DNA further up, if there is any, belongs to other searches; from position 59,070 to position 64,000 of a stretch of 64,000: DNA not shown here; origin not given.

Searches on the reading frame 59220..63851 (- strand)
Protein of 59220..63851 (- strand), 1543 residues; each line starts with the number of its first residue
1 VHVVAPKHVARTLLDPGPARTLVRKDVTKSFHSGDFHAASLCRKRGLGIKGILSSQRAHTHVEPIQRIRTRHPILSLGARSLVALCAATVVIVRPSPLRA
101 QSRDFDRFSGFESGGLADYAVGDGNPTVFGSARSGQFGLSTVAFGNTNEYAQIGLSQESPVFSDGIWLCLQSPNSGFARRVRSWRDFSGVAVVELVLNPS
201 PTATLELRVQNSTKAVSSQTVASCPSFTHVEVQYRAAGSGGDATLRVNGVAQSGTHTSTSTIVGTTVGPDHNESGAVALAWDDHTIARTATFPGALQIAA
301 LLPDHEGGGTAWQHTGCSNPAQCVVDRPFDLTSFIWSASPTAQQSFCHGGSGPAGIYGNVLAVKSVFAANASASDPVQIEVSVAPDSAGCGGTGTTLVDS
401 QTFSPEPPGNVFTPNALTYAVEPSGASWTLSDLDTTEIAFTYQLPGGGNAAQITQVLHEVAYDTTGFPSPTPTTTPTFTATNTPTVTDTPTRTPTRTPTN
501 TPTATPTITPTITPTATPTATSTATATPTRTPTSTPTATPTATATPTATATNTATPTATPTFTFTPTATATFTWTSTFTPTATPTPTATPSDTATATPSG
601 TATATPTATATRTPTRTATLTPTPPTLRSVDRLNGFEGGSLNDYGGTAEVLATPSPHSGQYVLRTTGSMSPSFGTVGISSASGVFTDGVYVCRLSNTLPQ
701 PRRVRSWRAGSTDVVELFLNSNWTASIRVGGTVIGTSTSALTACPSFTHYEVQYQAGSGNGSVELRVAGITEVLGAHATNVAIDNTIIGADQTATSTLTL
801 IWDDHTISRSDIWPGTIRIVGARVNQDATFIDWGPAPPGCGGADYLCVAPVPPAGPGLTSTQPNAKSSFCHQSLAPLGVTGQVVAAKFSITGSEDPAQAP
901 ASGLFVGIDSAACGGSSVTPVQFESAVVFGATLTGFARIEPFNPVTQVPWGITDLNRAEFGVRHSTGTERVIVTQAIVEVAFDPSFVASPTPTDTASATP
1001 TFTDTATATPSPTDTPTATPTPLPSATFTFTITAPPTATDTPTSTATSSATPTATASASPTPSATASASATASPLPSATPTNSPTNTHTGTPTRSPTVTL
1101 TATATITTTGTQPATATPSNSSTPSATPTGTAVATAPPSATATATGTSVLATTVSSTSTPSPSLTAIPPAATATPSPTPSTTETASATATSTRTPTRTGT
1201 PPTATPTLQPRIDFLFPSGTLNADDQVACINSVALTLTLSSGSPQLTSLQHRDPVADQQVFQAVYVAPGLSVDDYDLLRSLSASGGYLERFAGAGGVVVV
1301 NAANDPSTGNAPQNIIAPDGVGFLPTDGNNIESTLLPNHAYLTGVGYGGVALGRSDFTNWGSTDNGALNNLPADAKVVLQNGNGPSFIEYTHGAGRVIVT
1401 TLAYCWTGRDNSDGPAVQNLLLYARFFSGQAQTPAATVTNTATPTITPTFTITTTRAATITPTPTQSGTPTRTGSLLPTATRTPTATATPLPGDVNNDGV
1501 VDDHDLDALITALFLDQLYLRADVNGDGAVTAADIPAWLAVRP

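Call 38: search_protein_families(library=pfam, proteins=[window:59220-63851:-], max_evalue=0.001)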
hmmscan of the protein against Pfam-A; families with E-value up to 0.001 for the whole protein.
window:59220-63851:- (1543 aa): 1 family
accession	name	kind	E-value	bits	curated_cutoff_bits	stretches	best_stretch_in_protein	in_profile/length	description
PF00404.24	Dockerin_1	-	1.6e-06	28.6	22.9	1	1492-1535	1-49/57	Dockerin type I domain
